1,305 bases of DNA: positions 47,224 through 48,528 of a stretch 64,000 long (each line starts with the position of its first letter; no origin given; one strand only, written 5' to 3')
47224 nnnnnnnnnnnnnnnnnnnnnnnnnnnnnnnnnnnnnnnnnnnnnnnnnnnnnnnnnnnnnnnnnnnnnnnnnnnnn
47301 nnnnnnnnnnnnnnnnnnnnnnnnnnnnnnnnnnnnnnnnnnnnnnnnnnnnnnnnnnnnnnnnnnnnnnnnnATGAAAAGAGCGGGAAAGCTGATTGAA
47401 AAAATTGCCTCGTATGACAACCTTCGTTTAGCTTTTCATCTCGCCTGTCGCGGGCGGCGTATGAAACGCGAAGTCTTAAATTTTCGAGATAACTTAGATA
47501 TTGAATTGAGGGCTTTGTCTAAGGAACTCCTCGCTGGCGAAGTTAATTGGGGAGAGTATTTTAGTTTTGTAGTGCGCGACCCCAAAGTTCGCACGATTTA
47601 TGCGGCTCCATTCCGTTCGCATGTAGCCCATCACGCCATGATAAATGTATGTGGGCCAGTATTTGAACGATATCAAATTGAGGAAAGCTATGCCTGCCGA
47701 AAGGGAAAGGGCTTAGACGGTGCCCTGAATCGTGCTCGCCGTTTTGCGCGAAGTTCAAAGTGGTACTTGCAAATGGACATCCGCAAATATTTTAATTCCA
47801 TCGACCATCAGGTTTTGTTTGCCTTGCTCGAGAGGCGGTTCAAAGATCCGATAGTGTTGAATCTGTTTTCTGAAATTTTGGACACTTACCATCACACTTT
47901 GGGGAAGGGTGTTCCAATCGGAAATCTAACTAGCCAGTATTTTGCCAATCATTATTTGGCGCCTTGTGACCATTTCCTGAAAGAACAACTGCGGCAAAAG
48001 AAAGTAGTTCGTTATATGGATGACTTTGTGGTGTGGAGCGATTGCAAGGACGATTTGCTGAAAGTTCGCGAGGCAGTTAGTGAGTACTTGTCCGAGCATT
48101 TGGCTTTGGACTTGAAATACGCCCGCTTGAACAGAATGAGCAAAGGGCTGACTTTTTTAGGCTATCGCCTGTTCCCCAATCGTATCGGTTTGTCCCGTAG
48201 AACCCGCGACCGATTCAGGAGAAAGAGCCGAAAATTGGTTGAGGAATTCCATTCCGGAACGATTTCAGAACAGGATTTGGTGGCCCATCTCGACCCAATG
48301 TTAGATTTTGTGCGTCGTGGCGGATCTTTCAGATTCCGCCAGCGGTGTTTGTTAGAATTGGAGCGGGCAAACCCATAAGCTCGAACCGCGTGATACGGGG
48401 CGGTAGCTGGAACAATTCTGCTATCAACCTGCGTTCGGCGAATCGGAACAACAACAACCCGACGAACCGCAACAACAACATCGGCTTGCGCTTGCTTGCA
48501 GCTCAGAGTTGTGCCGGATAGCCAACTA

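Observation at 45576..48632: Complete diversity-generating retroelement with target-accessory-RT-TR order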

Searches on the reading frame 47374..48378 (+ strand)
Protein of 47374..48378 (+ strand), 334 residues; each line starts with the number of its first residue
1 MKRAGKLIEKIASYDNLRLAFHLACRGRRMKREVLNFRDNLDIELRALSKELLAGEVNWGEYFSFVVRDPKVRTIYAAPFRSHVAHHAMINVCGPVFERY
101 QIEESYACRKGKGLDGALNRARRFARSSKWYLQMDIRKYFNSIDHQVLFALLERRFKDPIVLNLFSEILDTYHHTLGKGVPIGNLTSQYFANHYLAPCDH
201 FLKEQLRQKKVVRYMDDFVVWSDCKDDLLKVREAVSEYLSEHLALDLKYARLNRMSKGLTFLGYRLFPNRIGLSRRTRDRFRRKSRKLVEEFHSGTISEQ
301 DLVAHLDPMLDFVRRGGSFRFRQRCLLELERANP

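Call 5: search_protein_families(library=pfam, proteins=[window:47374-48378:+], max_evalue=0.01)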
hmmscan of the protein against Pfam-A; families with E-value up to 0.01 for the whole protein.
window:47374-48378:+ (334 aa): 1 family
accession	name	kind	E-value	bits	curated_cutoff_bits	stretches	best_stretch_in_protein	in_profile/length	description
PF00078.32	RVT_1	-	4.8e-18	66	29.6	1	71-266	8-205/205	Reverse transcriptase (RNA-dependent DNA polymerase)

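Call 8: search_protein_families(library=ncbifam, proteins=[window:47374-48378:+], max_evalue=0.01)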
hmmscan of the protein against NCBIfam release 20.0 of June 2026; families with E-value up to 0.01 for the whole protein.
window:47374-48378:+ (334 aa): 8 families
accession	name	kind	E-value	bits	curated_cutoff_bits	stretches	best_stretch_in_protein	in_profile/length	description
TIGR04416.1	group_II_RT_mat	equivalog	3.4e-28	98.8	300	1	81-293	74-303/353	group II intron reverse transcriptase/maturase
NF038233.2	retron_St85_RT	exception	1.3e-15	57.5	235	1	105-314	69-274/289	retron St85 family RNA-directed DNA polymerase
NF041747.1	Drt3a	equivalog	3.3e-13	49.8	200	1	128-267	110-263/412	antiviral reverse transcriptase Drt3a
TIGR04499.1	abortive_AbiA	subfamily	8.5e-10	38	250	1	122-245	139-283/615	AbiA family abortive infection protein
NF041750.1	Drt5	equivalog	1e-07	31.3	550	1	123-241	121-238/484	antiviral reverse transcriptase Drt5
NF041746.1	Drt2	equivalog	1.9e-06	27.3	390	1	174-291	218-346/416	antiviral reverse transcriptase Drt2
NF041748.1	Drt3b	equivalog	1.1e-05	24.3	350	1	132-241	177-302/647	antiviral reverse transcriptase Drt3b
NF041749.1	Drt4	equivalog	9.3e-05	21.6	450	1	126-230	134-243/489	antiviral reverse transcriptase Drt4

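Call 9: search_solved_structures(query=window:47374-48378:+, max_evalue=0.01, show_alignments=1)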
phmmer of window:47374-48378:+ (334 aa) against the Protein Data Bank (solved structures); distinct sequences matched with E-value up to 0.01: 15.
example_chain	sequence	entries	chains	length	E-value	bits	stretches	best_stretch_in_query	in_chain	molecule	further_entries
8ub7_A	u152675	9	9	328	9.6e-46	159.6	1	2-290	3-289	Reverse transcriptase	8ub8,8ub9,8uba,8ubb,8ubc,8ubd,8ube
5hhl_A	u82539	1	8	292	1.2e-12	50.8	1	6-267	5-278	Retron-type reverse transcriptase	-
7uim_D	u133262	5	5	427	2.4e-12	49.9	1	7-267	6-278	Group II intron reverse transcriptase/maturase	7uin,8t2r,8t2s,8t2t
6me0_C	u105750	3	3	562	4.3e-12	49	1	93-309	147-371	Maturase reverse transcriptase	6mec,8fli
5g2x_C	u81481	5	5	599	7.4e-12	48.3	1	71-207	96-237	GROUP II INTRON-ENCODED PROTEIN LTRA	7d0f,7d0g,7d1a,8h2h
5hhj_A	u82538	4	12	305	8e-12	48.2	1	7-267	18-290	Retron-type reverse transcriptase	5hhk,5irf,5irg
6ar1_A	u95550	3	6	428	2.3e-11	46.6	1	84-291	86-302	GsI-IIC RT | Trt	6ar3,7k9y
7kft_D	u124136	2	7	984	1.1e-07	34.5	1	63-266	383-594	Cas6-RT-Cas1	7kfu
8bgj_A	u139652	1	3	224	7.9e-07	31.7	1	107-225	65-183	RNA-directed DNA polymerase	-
36ht_A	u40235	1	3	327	0.00012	24.5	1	80-302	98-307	Retron-Kva2 Reverse Transcriptase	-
9d4s_A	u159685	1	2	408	0.00022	23.7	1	71-285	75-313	Group II intron-like 4 reverse transcriptase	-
9z6y_A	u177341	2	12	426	0.00022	23.7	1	132-228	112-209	Drt3a reverse transcriptase protein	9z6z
9d5x_A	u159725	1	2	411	0.00022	23.7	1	71-285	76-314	Group II intron-like 4 reverse transcriptase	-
9n69_E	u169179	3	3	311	0.0028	20.1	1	126-301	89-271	RNA-directed DNA polymerase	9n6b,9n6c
7r08_A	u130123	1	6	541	0.0072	18.7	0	175-247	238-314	Reverse transcriptase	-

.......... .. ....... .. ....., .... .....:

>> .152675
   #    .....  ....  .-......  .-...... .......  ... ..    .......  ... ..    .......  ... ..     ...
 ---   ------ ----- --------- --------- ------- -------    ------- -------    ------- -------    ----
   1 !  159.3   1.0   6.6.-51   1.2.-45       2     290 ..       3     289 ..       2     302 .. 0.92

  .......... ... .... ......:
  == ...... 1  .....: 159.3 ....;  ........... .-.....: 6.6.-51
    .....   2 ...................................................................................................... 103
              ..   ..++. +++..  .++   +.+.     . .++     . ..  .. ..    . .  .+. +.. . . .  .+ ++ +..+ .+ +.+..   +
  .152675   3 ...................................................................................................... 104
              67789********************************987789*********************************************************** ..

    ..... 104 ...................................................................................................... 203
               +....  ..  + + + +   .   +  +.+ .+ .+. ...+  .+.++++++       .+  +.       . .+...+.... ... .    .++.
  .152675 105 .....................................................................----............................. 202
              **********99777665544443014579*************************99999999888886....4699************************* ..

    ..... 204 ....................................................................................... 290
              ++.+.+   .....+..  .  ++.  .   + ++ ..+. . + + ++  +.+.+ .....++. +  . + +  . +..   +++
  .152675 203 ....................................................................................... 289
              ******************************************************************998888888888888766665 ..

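Call 14: find_encoding_contigs(protein=window:47374-48378:+, flank=6000, max_places=10)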
Protein window:47374-48378:+ (334 aa): 4 contigs read that carry it; 4 places shown.
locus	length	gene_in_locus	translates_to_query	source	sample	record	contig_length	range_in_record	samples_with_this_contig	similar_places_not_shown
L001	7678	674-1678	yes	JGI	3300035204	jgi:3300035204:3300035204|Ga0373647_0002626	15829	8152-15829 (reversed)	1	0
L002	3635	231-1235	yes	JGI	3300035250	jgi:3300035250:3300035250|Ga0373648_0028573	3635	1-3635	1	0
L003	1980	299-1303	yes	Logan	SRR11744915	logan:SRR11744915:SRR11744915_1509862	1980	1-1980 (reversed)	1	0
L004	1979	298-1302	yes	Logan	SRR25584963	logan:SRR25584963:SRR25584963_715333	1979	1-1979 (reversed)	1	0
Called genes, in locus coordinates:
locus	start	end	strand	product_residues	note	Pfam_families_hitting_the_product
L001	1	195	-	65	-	?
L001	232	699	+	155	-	PF00570:HRDC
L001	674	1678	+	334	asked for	PF00078:RVT_1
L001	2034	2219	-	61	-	-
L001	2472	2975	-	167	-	PF00186:DHFR_1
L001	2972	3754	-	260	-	PF00303:Thymidylat_synt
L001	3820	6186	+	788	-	-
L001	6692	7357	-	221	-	PF21948:LplA-B_cat, PF03099:BPL_LplA_LipB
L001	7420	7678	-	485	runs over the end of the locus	PF02347:GDC-P, PF00266:Aminotran_5 (weak), PF21478:GcvP2_C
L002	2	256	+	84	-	?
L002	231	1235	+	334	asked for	PF00078:RVT_1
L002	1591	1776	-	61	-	-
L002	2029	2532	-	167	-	PF00186:DHFR_1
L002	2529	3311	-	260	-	PF00303:Thymidylat_synt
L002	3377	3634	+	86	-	?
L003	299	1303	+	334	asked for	PF00078:RVT_1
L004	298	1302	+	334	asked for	PF00078:RVT_1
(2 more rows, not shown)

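Call 24: find_homologous_proteins(query=window:47374-48378:+, max_evalue=1e-20)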
Query window:47374-48378:+ (334 aa): 5177 proteins with E <= 1e-20 among 8000 candidates; the best 120 are listed.
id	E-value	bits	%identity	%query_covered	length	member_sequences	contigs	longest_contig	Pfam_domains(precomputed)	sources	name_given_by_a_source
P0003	1.1e-223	759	100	100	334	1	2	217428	PF00078.33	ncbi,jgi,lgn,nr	ncbi:MAG: RNA-directed DNA polymerase [Planctomycetota bacterium]|jgi:hypothetical protein|nr:RNA-di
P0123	1.2e-178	611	80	100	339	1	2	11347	PF00078.33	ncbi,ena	-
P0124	1.5e-152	526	67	100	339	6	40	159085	PF00078.33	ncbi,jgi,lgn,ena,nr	ncbi:MAG: RNA-directed DNA polymerase [Planctomycetes bacterium]|jgi:hypothetical protein|nr:RNA-dir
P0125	9.7e-135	467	67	93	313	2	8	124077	PF00078.33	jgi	-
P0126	7.4e-127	441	61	98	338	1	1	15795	PF00078.33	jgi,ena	-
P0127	1.2e-123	431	62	98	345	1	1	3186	PF00078.33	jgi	jgi:RNA-directed DNA polymerase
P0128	1.5e-123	430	59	98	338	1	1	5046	PF00078.33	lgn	-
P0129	1.7e-122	427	60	98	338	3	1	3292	PF00078.33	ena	-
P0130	1.7e-122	427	60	98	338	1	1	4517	PF00078.33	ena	-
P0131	2.7e-122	426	58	99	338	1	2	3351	PF00078.33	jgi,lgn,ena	-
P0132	5.2e-122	425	59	98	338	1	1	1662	PF00078.33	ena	-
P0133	6.8e-122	425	61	98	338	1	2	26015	PF00078.33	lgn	-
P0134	3.0e-121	423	60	98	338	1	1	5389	PF00078.33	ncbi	-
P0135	4.4e-121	422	58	98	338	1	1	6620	PF00078.33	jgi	jgi:RNA-directed DNA polymerase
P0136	4.2e-120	419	59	98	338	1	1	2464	PF00078.33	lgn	-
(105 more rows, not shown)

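Call 25: find_encoding_contigs(protein=P0123, flank=5000, max_places=4)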
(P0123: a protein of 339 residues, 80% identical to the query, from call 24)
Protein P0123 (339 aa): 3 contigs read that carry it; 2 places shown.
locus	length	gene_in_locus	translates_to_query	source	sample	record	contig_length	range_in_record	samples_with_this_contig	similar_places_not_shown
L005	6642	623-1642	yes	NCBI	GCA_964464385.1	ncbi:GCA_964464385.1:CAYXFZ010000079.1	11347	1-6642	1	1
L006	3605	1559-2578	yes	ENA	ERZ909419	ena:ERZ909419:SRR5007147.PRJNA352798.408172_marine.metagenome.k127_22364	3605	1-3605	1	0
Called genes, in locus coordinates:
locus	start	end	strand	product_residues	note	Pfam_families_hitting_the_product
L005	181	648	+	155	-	PF00570:HRDC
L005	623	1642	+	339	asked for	PF00078:RVT_1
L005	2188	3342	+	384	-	-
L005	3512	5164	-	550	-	PF00990:GGDEF, PF00563:EAL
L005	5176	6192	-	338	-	PF00941:FAD_binding_5, PF03450:CO_deh_flav_C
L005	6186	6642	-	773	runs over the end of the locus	PF01315:Ald_Xan_dh_C, PF02738:MoCoBD_1, PF20256:MoCoBD_2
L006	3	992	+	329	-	?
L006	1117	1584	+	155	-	PF00570:HRDC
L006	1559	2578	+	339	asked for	PF00078:RVT_1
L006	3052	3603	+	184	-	?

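Call 26: find_encoding_contigs(protein=P0124, flank=5000, max_places=10)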
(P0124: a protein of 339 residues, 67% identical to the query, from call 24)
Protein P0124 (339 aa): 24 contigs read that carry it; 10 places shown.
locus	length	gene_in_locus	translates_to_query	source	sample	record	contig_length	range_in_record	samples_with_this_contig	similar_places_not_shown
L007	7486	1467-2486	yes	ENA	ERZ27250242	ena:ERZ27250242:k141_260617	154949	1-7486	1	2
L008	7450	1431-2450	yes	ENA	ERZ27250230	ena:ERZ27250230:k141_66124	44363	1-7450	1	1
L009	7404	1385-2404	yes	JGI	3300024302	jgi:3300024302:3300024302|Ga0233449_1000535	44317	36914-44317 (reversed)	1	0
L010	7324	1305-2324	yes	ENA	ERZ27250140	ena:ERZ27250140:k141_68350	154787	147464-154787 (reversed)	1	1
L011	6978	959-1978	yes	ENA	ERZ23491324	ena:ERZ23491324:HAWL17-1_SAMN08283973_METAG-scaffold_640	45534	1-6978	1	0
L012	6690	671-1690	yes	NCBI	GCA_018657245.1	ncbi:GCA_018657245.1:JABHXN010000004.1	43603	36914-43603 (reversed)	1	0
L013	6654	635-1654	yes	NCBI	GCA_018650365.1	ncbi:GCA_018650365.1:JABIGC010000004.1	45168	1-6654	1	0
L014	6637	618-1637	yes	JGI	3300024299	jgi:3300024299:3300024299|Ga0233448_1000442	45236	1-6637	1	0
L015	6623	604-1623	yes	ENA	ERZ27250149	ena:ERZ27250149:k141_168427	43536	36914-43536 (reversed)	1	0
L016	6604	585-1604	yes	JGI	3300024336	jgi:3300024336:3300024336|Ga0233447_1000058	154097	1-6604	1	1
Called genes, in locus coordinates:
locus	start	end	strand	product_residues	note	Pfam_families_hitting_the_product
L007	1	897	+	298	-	?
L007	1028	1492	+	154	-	PF00570:HRDC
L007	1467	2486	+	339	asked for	PF00078:RVT_1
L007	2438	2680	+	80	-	PF03781:FGE-sulfatase (weak)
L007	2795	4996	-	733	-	PF07690:MFS_1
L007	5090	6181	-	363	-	PF22977:WHD (faint)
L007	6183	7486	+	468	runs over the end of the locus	PF03448:MgtE_N, PF00571:CBS, PF01769:MgtE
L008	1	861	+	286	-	?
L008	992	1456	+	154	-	PF00570:HRDC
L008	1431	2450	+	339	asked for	PF00078:RVT_1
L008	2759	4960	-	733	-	PF07690:MFS_1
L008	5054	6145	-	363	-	PF22977:WHD (faint)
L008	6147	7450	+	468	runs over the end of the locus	PF03448:MgtE_N, PF00571:CBS, PF01769:MgtE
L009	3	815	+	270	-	?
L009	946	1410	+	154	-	PF00570:HRDC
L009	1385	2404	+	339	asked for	PF00078:RVT_1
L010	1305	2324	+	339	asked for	PF00078:RVT_1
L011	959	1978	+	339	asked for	PF00078:RVT_1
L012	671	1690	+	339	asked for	PF00078:RVT_1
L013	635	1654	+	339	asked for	PF00078:RVT_1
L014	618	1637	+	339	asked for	PF00078:RVT_1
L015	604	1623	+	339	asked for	PF00078:RVT_1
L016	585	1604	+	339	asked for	PF00078:RVT_1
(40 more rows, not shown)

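Call 97: search_dna_similar(query=window:47374-48375:+, collection=phages, mode=protein, max_rows=25, max_evalue=1e-10)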
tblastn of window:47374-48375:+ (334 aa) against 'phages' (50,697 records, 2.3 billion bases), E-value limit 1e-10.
Records with a match: 128; places in all: 128; records where one place covers at least 80% of the query: 36.
Best place of each record, by identity: <60% 128.
By first word of the organism name: Bacteroides 23; Bacteriophage 22; uncultured 16; Faecalibacterium 11; Vibrio 6; Pseudomonas 6; Bordetella 5; CrAssphage 5; Butyrivibrio 4; Burkholderia 4; and 17 more.
By host as written in the record: - 59; Faecalibacterium prausnitzii 10; Bacillus alcalophilus CGMCC 1.3604 3; Helicobacter canis 3; Butyrivibrio fibrisolvens DSM 3071 3; Vibrio parahaemolyticus 2; Pseudoalteromonas elyakovii HL-AS1 2; Bordetella bronchiseptica 2; and 38 more.
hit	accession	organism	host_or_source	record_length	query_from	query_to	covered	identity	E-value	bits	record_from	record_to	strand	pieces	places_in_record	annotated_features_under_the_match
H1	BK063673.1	Caudoviricetes sp. vir525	Methanosarcinales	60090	1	323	97%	34.6%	2e-50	186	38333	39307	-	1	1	reverse transcriptase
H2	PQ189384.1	Vibrio phage 1F273_PE002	Vibrio cyclitrophicus 1F273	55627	7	302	89%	37.1%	6e-48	178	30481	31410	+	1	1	hypothetical protein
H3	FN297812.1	Vibrio phage VP585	Vibrio parahaemolyticus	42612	5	328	97%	32.8%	9e-42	160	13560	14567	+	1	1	gp20 protein | gp21 protein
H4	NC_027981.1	Vibrio phage VP585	Vibrio parahaemolyticus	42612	5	328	97%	32.8%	9e-42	160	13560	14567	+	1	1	Reverse transcriptase | gp21 protein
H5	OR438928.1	Pseudoalteromonas phage ACA1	Pseudoalteromonas elyakovii HL-AS1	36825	5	298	88%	35.9%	1e-42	162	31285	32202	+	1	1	reverse transcriptase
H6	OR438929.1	Pseudoalteromonas phage ACA2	Pseudoalteromonas nigrifaciens HL-AS2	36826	5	298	88%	35.9%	1e-42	162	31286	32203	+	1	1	reverse transcriptase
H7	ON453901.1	Clostridium phage Saumur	Enterocloster clostridioformis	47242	1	301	90%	33.7%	2e-43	165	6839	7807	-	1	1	reverse transcriptase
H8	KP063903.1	Bacillus phage BalMu-1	Bacillus alcalophilus CGMCC 1.3604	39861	1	267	80%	37.4%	5e-45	170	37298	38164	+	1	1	retron-type RNA-directed DNA polymerase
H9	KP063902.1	Bacillus phage BalMu-1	Bacillus alcalophilus CGMCC 1.3604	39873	1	267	80%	37.4%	5e-45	170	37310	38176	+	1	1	retron-type RNA-directed DNA polymerase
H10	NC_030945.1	Bacillus phage BalMu-1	Bacillus alcalophilus CGMCC 1.3604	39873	1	267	80%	37.4%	5e-45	170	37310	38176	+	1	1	Reverse transcriptase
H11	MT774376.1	uncultured phage cr55_1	human feces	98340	1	267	80%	36.5%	7e-44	166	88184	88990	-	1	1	retron-type RNA-directed DNA polymerase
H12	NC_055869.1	uncultured phage cr55_1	human feces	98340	1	267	80%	36.5%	7e-44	166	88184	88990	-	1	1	Reverse transcriptase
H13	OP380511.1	Chromohalobacter phage YPCBV-1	-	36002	6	270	79%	36.7%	1e-48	180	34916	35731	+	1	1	RNA-directed DNA polymerase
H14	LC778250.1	Aeromonas phage phiWae15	filtration agent for carassius auratus ...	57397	7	269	79%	37.0%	3e-39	153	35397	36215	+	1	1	RNA-directed DNA polymerase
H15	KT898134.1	Aeromonas phage phiARM81mr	Aeromonas sp. ARM81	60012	7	269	79%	36.5%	7e-38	149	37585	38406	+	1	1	retron-type RNA-directed DNA polymerase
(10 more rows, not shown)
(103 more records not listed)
